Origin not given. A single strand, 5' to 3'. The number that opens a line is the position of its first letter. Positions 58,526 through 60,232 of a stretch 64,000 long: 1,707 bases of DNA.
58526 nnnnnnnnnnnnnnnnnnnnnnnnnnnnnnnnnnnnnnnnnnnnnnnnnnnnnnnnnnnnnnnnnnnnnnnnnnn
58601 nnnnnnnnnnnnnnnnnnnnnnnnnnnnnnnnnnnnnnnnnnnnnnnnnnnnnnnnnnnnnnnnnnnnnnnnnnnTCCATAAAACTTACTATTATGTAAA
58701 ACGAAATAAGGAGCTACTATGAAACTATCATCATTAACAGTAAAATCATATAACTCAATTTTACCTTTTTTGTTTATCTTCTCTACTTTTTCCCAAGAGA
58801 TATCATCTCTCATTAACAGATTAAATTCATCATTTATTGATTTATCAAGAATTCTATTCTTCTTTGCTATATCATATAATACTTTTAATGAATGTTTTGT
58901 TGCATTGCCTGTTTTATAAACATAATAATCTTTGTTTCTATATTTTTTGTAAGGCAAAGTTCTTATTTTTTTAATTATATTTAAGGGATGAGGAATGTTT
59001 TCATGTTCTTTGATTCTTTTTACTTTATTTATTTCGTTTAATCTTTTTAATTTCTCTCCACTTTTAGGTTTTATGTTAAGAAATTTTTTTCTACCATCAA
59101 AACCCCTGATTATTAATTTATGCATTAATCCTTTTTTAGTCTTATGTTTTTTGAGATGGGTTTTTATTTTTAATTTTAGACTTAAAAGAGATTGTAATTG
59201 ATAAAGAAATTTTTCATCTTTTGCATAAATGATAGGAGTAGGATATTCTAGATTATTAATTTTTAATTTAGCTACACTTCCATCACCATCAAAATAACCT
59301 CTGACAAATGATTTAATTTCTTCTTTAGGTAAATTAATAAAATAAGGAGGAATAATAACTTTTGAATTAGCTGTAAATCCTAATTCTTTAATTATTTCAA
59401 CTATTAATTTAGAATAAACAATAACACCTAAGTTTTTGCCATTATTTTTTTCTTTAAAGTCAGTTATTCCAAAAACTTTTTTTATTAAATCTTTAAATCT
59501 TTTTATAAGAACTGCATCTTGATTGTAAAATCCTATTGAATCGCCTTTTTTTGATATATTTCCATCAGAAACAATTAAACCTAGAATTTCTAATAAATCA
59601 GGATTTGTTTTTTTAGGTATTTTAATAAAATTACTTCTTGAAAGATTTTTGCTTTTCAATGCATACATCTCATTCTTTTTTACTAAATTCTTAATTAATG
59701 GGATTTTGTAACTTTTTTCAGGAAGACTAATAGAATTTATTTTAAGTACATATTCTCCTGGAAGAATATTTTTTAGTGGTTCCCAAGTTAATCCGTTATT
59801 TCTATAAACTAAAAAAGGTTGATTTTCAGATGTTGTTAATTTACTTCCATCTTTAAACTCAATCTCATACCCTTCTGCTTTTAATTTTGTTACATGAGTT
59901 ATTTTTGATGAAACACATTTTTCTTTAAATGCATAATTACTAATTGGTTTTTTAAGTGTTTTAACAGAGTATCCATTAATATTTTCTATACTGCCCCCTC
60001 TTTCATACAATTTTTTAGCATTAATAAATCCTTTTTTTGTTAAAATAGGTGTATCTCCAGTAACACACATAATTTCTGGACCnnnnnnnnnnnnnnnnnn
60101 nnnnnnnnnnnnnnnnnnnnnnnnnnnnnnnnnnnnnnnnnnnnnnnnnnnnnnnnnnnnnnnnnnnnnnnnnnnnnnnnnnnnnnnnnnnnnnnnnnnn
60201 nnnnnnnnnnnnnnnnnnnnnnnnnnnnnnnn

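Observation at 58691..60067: Full-length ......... intein in the D1 AAA+ module of CDC48/VAT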

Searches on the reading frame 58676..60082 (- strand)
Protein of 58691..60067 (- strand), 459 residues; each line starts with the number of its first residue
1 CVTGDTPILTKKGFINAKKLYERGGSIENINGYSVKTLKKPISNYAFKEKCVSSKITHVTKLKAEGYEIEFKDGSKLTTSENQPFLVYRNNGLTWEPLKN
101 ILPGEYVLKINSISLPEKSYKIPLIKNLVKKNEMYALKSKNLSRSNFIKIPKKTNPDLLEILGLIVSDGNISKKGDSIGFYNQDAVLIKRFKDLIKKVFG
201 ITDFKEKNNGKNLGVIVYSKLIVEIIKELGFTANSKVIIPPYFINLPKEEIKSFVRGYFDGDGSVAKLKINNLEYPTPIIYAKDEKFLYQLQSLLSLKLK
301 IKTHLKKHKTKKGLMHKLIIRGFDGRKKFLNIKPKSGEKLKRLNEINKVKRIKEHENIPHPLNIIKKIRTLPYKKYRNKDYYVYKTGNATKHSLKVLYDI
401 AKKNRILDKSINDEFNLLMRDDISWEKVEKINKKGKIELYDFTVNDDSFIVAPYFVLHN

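Call 4: search_protein_families(library=pfam, proteins=[window:58691-60067:-], max_evalue=0.1)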
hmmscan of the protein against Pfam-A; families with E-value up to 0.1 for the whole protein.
window:58691-60067:- (459 aa): 4 families
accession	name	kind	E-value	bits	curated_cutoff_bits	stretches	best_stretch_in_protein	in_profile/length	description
PF14528.11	LAGLIDADG_3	-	2.9e-16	59.9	22.5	2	250-322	2-71/82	LAGLIDADG-like domain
PF14890.11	Intein_splicing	-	6.3e-13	49.2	35.8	1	42-459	35-155/155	Intein splicing domain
PF14527.11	LAGLIDADG_WhiA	-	0.038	14.5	23.2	1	252-313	2-58/93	WhiA LAGLIDADG-like domain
PF22266.2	DUF6953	-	0.042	14.4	27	0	396-430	36-70/74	Family of unknown function (DUF6953)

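Call 5: search_protein_families(library=ncbifam, proteins=[window:58691-60067:-], max_evalue=0.1)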
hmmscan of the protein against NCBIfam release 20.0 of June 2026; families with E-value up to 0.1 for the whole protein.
window:58691-60067:- (459 aa): 6 families
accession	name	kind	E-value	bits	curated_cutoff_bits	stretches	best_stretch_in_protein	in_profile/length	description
NF003157.0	PRK04132.1-2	equivalog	8.6e-12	43.8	1103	1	153-349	167-358/864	replication factor C small subunit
NF005852.0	PRK07773.1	equivalog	6.8e-11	41.2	780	1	237-459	598-826/886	replicative DNA helicase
NF003159.0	PRK04132.1-4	equivalog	7e-10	37.6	999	1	141-399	164-395/852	replication factor C small subunit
NF011491.0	PRK14898.1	equivalog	1.5e-08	33.2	783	1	50-449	134-533/860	DNA-directed RNA polymerase subunit A''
TIGR01445.1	intein_Nterm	domain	1.7e-08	35.3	24.5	1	1-87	1-83/83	intein N-terminal splicing region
NF038098.1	GyrA_w_intein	exception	1.6e-05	23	1850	1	160-459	241-537/1232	intein-containing DNA gyrase subunit A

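Call 13: search_solved_structures(query=window:58691-60067:-, max_evalue=1, show_alignments=4)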
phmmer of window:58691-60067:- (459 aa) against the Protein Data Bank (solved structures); distinct sequences matched with E-value up to 1: 6.
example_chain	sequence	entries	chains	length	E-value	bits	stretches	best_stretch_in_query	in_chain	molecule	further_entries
7qsu_A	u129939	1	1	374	4.4e-14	55.6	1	2-334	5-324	V-ATPase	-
7qss_A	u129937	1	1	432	8.7e-14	54.6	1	2-328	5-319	V-type ATP synthase alpha chain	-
2cw7_A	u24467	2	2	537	0.0048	19.2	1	138-269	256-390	Endonuclease PI-PkoII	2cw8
4e2u_A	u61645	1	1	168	0.043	16.1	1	52-115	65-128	Pho radA intein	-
1mi8_A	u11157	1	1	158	0.19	13.9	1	400-458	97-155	DnaB intein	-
9hb0_A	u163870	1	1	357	0.73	12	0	192-250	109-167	Plasmepsin X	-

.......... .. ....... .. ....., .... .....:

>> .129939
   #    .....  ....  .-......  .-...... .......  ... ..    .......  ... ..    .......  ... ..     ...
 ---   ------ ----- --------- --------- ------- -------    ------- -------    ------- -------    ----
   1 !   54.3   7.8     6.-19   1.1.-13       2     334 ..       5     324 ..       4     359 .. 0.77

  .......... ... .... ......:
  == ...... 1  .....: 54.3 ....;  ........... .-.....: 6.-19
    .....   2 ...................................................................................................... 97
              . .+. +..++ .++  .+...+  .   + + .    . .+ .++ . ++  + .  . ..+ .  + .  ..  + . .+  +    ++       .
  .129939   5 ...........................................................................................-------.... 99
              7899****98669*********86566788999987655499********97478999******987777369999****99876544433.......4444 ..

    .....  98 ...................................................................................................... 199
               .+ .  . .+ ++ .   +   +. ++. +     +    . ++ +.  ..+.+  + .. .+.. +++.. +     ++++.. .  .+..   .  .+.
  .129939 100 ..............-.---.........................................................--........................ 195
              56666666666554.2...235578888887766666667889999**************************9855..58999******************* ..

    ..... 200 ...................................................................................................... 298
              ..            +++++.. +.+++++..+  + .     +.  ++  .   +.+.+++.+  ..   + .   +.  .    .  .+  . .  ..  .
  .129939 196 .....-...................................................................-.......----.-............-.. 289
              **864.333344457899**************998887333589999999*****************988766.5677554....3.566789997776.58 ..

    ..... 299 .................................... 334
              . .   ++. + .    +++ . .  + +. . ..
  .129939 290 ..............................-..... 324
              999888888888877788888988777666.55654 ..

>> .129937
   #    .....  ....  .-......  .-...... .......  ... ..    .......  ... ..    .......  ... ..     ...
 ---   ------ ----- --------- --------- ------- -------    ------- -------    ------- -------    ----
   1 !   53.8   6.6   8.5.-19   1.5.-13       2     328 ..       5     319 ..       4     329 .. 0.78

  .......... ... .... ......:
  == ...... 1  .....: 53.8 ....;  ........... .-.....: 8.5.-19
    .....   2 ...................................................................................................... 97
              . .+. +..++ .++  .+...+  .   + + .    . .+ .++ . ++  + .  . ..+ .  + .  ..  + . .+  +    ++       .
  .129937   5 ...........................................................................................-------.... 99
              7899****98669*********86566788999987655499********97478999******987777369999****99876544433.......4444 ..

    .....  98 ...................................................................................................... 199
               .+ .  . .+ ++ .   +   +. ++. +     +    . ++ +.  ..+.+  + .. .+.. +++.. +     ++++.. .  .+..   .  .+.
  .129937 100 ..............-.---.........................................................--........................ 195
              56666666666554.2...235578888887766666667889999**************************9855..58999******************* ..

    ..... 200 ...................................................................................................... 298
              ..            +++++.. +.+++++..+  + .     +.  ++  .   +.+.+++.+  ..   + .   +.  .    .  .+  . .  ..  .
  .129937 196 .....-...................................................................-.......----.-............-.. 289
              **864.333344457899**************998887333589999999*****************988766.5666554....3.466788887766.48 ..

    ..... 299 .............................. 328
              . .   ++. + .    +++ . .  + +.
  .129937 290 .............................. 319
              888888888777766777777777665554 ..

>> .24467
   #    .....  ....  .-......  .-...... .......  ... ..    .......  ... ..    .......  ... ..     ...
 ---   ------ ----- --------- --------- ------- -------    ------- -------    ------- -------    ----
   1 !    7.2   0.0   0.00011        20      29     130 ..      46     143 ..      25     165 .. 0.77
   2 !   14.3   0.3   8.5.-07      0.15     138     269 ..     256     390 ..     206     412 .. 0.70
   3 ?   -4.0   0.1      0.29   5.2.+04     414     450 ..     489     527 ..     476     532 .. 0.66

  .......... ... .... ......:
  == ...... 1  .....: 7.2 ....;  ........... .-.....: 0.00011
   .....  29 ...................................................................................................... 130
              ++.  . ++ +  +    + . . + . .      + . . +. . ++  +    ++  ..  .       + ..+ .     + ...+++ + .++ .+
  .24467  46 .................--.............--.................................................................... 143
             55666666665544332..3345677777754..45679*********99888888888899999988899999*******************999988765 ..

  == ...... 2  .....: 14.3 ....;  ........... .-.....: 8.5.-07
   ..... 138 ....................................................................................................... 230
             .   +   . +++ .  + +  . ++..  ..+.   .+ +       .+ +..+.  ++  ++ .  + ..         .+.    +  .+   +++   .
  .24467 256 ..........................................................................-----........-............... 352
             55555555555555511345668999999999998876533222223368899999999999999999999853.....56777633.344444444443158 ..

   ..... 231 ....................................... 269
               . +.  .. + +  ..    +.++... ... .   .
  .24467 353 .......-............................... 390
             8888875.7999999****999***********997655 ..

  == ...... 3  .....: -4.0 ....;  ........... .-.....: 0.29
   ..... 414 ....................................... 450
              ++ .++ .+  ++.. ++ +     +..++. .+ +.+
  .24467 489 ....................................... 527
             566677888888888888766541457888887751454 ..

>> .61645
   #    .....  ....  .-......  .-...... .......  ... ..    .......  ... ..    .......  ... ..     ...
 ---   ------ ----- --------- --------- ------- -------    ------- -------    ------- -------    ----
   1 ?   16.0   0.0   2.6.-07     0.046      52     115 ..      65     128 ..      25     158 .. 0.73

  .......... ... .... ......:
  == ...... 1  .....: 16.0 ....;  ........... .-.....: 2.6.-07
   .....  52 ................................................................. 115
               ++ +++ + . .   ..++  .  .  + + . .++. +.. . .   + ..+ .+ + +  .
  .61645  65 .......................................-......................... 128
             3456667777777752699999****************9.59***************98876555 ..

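Call 33: find_related_loci(query=window:58691-60067:-, collection=genome_contigs, flank=3000)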
Query window:58691-60067:- (459 aa) in genome_contigs; peptide patterns used: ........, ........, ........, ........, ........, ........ (x = any residue, [..] = any of these).
81 stretches matched a pattern; 8 encode a relative of the query (tblastn E <= 1e-3); 8 distinct loci.
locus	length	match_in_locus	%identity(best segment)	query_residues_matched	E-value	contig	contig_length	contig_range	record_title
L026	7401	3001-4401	57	1-459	7e-174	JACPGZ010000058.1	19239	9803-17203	MAG: Candidatus Pacearchaeota archaeon isolate NC_groundwater_401_Ag_B-0.1um_33_12 GD18-4_B1_scaffold_2023785, whole gen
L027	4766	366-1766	62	1-459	5e-175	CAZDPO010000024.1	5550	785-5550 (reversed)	MAG TPA_asm: Candidatus Woesearchaeota archaeon isolate SRP178699_co1_618 genome assembly, contig: NODE_21620_length_555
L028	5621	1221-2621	57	1-459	7e-173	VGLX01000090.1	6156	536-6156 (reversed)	MAG: Candidatus Woesearchaeota archaeon isolate M_DeepCast_400m_m2_277 M_DeepCast_400m_m2_277_Ga0194112_10027864, whole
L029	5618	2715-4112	57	1-459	2e-173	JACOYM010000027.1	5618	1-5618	MAG: Candidatus Pacearchaeota archaeon isolate NC_groundwater_179_Ag_S-0.1um_37_8 S4_GD2017_2_S1_scaffold_15536, whole g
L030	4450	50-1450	57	1-459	1e-171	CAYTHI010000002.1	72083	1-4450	MAG TPA_asm: Candidatus Woesearchaeota archaeon isolate SRP269290_co7_531 genome assembly, contig: NODE_62_length_72083_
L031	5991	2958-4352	59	1-459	2e-171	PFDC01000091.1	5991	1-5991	MAG: Candidatus Pacearchaeota archaeon CG10_big_fil_rev_8_21_14_0_10_35_13 CG10_8_21_14_0.10_scaffold_15771_c, whole gen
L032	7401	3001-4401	55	1-459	4e-152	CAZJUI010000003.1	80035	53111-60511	MAG TPA_asm: Candidatus Woesearchaeota archaeon isolate binchicken_co38_527 genome assembly, contig: NODE_773_length_800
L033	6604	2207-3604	59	1-459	3e-161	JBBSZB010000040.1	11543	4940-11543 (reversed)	MAG: Nanoarchaeota archaeon isolate H51-bin106_1 H51_bin106_1_000000000040, whole genome shotgun sequence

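Call 34: predict_structure(alignment_id=A1)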
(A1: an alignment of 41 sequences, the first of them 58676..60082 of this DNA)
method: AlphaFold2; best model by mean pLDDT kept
length: 469 residues; sequences in the alignment: 41
mean_pLDDT: 90.5   pTM: 0.89
mean pLDDT of the five models: 90.5, 90.5, 90.4, 90.2, 90.0
residues with pLDDT >= 90: 340; 70-90: 116; 50-70: 9; < 50: 4
segments of 3 or more residues with pLDDT < 50: none
pLDDT, mean of each block of 10 residues (from residue 1): 75 88 92 87 92 88 91 95 93 91 95 89 92 91 85 94 98 95 95 97 95 91 95 94 92 97 96 77 94 93 92 93 93 94 94 79 90 89 78 86 94 95 93 96 91 84 66
secondary structure, 60 per line:
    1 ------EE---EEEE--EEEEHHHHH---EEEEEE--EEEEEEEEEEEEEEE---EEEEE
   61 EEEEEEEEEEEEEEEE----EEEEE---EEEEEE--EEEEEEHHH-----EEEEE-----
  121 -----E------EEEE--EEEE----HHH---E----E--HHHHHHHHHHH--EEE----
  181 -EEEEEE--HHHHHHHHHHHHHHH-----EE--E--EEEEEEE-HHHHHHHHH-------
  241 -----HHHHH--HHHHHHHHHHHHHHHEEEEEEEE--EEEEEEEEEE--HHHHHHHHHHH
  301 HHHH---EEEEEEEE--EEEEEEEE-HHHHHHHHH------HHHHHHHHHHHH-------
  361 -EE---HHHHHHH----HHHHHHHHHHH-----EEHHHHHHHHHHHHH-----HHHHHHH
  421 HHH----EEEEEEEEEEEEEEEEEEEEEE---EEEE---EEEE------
elements in order: E12-15 E18-21 H22-26 E30-35 E38-52 E56-76 E81-85 E89-94 E97-102 E111-115 E133-136 E139-142 H161-171 E174-176 E182-187 H190-204 E217-223 H225-233 H246-250 H253-267 E268-275 E278-287 H290-304 E308-315 E318-325 H327-335 H342-353 H367-373 H378-388 H396-408 H414-423 E428-449 E453-456 E460-463

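Call 37: fold_search(model_id=the predicted structure, library=pdb)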
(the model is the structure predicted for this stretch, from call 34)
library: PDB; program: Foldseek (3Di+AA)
matches with E <= 10: 570; with E <= 0.001: 131
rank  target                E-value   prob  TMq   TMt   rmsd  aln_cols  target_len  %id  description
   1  7qss                  1.4e-29  1.00  0.73  0.78   4.5       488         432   22  Crystal structure of homing endonuclease-associated TliVMA intein (C1A) (released 2022-03-30)
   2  7qsu                  2.4e-26  1.00  0.65  0.83   6.6       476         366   20  Crystal structure of homing endonuclease-associated TliVMA intein (C1A, d333-339) (released 2022-03-30)
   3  7qst                  2.5e-22  1.00  0.61  0.77   5.1       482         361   20  Crystal structure of homing endonuclease-associated PhoVMA intein (C1A) (released 2022-03-30)
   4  1dq3                  1.1e-20  1.00  0.63  0.65   6.8       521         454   16  CRYSTAL STRUCTURE OF AN ARCHAEAL INTEIN-ENCODED HOMING ENDONUCLEASE PI-PFUI (released 2000-07-05)
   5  2cw7                  2.9e-20  1.00  0.63  0.56   9.4       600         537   14  Crystal structure of intein homing endonuclease II (released 2006-04-18)
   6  1ef0_A                9.8e-12  1.00  0.45  0.49  19.5       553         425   12  CRYSTAL STRUCTURE OF PI-SCEI MINIPRECURSOR (released 2000-06-07)
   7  1jva_B                1.0e-10  1.00  0.44  0.47  19.8       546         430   13  CRYSTAL STRUCTURE OF THE VMA1-DERIVED ENDONUCLEASE BEARING THE N AND C EXTEIN PROPEPTIDES (released 2002-08-29)
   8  1jva_A                3.0e-10  1.00  0.44  0.47  20.9       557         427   12  CRYSTAL STRUCTURE OF THE VMA1-DERIVED ENDONUCLEASE BEARING THE N AND C EXTEIN PROPEPTIDES (released 2002-08-29)
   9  1lws_A                7.9e-10  1.00  0.43  0.46  18.4       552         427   13  Crystal structure of the intein homing endonuclease PI-SceI bound to its recognition sequence (released 2002-09-27)
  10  1vde_A                8.8e-10  1.00  0.43  0.47  19.0       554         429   12  PI-SCEI, A HOMING ENDONUCLEASE WITH PROTEIN SPLICING ACTIVITY (released 1998-04-08)
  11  1um2_B                9.8e-10  1.00  0.44  0.49  22.5       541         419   14  Crystal Structure of the Vma1-Derived Endonuclease with the Ligated Extein Segment (released 2004-09-22)
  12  1vde_B                9.8e-10  1.00  0.45  0.48  20.6       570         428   11  PI-SCEI, A HOMING ENDONUCLEASE WITH PROTEIN SPLICING ACTIVITY (released 1998-04-08)
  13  1um2_A                1.0e-08  1.00  0.44  0.49  20.5       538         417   12  Crystal Structure of the Vma1-Derived Endonuclease with the Ligated Extein Segment (released 2004-09-22)
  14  2dch                  1.9e-08  1.00  0.34  0.72   4.5       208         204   17  Crystal structure of archaeal intron-encoded homing endonuclease I-Tsp061I (released 2006-07-06)
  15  1lwt_A                4.6e-08  1.00  0.43  0.45  20.3       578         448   13  Crystal structure of the intein homing endonuclease PI-SceI bound to its substrate DNA (Ca2+ free) (released 2002-09-27)
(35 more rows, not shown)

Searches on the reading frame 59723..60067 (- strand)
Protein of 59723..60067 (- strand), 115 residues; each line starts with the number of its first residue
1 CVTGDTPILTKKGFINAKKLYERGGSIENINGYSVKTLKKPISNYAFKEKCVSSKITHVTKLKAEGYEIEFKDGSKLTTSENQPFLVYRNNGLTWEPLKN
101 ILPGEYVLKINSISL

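Call 52: search_protein_representatives(protein=window:59723-60067:-)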
Query: 115 residues. Proteins with E-value up to 0.001 (for the whole library): 22; up to 1e-10: 5; up to 1e-30: 0. The best 22 are listed.
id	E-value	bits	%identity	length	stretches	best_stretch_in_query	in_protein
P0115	4.4e-30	120.4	50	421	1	1-115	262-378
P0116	5.6e-22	94.3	44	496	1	1-113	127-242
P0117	2.6e-19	85.7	54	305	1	1-90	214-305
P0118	5.8e-16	75.0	37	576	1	1-114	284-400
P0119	6.5e-11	58.7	29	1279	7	6-92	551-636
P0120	2.3e-10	56.9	47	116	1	50-113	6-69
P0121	2.7e-09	53.5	26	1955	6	19-82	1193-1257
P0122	5.1e-08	49.4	40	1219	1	1-108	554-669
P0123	2.3e-07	47.3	36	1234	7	81-110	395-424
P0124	2.9e-07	47.0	35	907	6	70-110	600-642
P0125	1.7e-06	44.5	34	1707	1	1-107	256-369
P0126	8.9e-06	42.2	33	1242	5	82-111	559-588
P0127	4.1e-05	40.0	35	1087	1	1-107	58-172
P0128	5.5e-05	39.6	36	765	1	1-107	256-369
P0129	7.3e-05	39.2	36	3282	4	76-111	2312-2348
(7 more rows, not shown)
